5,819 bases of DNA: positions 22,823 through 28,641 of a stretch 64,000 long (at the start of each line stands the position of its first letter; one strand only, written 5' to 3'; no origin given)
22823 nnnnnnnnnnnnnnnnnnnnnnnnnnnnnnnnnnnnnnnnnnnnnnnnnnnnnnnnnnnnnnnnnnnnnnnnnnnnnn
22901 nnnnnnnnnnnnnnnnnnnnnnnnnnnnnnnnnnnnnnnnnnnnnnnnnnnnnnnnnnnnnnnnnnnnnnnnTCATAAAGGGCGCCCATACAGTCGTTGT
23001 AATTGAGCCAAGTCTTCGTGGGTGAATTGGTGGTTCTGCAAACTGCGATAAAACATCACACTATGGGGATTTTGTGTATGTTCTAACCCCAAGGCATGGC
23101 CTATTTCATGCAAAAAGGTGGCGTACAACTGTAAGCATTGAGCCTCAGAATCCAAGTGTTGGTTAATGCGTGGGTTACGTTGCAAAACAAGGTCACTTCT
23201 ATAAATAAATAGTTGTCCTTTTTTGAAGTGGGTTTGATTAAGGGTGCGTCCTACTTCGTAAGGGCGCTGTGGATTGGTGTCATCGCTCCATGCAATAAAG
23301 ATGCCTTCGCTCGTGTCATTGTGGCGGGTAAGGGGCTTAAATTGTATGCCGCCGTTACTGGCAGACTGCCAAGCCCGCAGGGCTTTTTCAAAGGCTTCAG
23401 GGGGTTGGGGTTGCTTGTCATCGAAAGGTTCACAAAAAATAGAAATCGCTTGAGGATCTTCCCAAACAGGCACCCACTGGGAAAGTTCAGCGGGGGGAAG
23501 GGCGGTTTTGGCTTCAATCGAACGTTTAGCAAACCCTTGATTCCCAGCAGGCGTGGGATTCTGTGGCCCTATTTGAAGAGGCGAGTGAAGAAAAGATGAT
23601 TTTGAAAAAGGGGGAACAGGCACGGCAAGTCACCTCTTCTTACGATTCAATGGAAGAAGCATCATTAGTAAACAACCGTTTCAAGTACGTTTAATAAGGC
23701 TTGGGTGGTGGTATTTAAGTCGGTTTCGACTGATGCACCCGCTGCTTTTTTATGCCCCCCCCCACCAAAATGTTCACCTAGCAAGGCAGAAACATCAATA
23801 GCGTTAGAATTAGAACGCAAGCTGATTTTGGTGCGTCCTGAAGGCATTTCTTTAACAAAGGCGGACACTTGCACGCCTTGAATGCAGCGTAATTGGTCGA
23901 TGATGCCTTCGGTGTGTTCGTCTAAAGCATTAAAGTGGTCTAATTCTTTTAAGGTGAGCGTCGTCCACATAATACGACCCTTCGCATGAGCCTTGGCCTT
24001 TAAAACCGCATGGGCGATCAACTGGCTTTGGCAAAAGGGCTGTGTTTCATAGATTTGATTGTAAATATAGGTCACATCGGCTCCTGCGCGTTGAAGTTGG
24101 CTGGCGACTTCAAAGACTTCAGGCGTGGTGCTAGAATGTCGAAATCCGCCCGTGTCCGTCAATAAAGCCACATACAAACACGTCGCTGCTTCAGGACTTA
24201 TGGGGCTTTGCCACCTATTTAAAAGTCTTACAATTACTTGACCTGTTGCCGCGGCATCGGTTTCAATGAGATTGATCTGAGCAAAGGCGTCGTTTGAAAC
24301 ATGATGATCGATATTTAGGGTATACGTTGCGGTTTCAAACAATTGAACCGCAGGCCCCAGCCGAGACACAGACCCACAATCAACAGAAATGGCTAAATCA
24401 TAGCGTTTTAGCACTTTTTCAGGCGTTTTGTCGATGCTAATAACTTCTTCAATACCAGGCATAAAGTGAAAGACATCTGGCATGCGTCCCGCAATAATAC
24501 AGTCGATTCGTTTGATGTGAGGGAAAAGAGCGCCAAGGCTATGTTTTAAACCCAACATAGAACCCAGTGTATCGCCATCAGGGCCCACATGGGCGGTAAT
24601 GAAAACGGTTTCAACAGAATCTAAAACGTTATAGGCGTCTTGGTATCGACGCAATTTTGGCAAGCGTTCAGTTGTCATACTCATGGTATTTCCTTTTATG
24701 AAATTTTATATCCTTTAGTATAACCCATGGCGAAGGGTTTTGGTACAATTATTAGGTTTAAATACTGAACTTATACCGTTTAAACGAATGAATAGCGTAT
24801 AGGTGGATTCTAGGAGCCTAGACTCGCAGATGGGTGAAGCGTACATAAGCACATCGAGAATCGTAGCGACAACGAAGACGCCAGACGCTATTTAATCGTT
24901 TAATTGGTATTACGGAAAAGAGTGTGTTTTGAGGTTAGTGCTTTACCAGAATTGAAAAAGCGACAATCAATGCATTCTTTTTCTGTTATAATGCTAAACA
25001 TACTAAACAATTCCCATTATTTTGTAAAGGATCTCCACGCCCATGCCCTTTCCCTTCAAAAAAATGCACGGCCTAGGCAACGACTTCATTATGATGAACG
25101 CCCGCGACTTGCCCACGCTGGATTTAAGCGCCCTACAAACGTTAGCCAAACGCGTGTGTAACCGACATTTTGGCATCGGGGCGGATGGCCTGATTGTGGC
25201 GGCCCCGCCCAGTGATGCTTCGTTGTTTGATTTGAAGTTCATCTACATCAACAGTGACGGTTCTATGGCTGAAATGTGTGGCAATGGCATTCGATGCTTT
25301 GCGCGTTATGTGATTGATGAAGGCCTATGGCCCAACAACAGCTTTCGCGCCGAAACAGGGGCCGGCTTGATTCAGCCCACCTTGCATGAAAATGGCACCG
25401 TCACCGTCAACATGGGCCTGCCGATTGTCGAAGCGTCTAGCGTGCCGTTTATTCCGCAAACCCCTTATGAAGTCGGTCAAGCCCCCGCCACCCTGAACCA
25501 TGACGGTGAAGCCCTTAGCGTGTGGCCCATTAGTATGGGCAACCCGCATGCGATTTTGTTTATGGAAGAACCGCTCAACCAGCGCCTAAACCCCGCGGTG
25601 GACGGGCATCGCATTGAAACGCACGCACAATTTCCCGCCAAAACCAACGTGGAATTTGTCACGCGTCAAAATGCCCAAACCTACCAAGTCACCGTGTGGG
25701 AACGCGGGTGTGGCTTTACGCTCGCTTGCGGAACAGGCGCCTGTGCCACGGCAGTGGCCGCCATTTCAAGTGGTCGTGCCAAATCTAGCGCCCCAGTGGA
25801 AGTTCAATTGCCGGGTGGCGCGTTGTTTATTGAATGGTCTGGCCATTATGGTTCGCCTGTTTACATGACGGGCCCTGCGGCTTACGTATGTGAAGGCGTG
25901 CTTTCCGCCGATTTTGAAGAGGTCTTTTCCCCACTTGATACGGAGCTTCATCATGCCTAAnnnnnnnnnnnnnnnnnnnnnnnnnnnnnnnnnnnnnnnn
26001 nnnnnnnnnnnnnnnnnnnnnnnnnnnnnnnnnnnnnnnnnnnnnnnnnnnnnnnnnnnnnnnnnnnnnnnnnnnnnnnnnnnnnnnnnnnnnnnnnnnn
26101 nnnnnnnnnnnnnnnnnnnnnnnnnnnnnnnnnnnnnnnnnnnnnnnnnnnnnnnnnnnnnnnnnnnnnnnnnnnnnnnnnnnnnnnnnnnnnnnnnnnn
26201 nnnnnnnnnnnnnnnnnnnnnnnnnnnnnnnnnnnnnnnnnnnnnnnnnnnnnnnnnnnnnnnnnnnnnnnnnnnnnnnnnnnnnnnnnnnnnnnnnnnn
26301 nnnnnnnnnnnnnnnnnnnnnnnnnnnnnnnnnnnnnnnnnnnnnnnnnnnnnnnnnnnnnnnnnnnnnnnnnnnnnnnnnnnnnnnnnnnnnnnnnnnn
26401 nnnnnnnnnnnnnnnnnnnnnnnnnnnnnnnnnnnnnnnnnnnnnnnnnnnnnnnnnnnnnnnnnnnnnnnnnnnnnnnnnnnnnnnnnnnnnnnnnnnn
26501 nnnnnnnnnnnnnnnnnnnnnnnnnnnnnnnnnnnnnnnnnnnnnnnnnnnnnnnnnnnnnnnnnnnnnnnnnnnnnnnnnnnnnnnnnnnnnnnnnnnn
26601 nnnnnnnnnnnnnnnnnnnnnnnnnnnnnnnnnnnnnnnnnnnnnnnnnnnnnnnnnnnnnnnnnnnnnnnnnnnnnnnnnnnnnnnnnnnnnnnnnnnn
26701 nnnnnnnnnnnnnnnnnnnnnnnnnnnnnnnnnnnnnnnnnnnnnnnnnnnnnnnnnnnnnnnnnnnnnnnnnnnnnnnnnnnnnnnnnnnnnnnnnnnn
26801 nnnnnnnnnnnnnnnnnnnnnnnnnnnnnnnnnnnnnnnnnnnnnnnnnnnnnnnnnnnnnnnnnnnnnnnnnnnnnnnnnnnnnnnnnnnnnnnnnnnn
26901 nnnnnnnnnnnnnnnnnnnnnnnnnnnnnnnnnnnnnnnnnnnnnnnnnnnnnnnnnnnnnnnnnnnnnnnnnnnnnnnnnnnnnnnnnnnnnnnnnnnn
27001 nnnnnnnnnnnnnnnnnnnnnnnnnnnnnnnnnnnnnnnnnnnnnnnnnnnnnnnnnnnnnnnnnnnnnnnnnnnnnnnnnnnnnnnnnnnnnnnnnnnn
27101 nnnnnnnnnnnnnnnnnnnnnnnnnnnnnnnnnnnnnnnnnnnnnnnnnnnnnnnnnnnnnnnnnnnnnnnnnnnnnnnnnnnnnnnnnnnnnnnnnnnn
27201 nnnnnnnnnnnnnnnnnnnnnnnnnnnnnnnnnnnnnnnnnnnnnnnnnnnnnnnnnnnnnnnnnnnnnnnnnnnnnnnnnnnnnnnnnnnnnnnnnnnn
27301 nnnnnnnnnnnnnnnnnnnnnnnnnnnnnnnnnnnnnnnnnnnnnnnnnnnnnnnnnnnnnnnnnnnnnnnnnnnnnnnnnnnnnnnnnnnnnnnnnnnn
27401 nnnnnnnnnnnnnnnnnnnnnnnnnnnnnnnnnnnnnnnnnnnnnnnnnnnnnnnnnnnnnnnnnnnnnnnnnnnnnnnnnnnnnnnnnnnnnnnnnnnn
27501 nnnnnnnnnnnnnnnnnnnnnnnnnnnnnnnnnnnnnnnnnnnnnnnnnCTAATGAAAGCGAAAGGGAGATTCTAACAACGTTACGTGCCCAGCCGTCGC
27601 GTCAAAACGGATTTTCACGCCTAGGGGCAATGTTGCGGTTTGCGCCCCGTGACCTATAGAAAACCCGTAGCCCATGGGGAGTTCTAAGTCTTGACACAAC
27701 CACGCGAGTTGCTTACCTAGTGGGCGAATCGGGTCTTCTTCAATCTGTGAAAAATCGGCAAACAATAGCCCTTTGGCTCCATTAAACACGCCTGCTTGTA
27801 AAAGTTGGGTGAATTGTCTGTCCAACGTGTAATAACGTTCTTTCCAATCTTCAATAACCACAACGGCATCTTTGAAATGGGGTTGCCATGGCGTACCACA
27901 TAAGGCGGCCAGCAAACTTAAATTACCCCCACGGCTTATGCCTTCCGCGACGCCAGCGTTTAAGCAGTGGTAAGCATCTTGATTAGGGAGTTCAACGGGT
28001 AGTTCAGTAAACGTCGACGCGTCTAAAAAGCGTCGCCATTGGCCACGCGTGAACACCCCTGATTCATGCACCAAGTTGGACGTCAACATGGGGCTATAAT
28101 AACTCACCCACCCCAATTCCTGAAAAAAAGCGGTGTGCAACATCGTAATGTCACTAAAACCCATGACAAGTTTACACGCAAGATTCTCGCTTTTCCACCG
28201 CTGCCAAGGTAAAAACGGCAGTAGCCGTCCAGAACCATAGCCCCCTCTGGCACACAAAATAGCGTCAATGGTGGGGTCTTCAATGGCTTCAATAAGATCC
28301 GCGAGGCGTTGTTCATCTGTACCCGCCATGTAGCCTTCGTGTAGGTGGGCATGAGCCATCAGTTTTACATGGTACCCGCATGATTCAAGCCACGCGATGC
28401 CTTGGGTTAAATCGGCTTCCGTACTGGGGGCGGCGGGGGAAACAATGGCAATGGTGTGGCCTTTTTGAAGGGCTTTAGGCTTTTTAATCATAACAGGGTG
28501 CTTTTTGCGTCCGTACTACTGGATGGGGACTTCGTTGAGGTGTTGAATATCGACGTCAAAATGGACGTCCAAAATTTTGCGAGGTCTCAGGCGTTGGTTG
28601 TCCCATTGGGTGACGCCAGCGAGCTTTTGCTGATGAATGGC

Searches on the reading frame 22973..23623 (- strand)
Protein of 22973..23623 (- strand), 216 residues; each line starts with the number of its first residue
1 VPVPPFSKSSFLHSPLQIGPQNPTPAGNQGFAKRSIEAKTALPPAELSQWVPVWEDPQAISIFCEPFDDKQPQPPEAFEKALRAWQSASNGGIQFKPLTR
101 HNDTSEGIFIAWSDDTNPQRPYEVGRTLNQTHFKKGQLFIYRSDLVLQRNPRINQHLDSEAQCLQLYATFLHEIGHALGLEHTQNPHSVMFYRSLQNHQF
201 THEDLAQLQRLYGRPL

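Call 64: search_protein_families(library=pfam, proteins=[window:22973-23623:-])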
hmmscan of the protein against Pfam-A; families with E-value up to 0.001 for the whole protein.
window:22973-23623:- (216 aa): 3 families
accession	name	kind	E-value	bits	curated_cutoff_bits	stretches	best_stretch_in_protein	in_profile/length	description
PF00413.30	Peptidase_M10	-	1.2e-13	51.7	24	1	70-213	19-159/159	Matrixin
PF01400.30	Astacin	-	0.00056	20.1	22.5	0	153-185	66-97/189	Astacin (Peptidase family M12A)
PF13582.12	Reprolysin_3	-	0.00062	20.7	22.4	1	153-183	93-123/123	Metallo-peptidase family M12B Reprolysin-like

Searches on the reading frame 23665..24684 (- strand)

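Call 64: search_protein_families(library=pfam, proteins=[window:23665-24684:-])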
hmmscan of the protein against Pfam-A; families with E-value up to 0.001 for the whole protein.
window:23665-24684:- (339 aa): 2 families
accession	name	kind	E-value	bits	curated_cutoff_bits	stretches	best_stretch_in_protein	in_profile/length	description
PF01368.27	DHH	-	2.2e-16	60.7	28.1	1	27-173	2-124/125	DHH family, N-terminal domain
PF02272.25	DHHA1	-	5.4e-11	43.3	25.9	1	253-329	13-91/102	DHHA1 domain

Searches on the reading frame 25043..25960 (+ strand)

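Call 64: search_protein_families(library=pfam, proteins=[window:25043-25960:+])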
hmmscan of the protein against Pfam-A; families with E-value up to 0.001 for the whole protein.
window:25043-25960:+ (305 aa): 2 families
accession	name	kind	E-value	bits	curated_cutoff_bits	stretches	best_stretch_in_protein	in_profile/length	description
PF01678.24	DAP_epimerase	-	7.2e-56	187.9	34.7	2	5-127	1-118/121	Diaminopimelate epimerase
PF05544.16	Pro_racemase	-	0.00041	20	27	0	62-125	67-133/325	Proline racemase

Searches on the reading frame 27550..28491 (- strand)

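Call 64: search_protein_families(library=pfam, proteins=[window:27550-28491:-])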
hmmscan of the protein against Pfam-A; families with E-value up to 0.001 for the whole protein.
window:27550-28491:- (313 aa): 2 families
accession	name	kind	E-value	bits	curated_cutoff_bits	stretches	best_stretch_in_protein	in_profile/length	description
PF02016.21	Peptidase_S66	-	6.4e-35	120.4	25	1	14-132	1-120/121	LD-carboxypeptidase N-terminal domain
PF17676.7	Peptidase_S66C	-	5.9e-28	98.3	23.7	1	183-295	1-119/120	LD-carboxypeptidase C-terminal domain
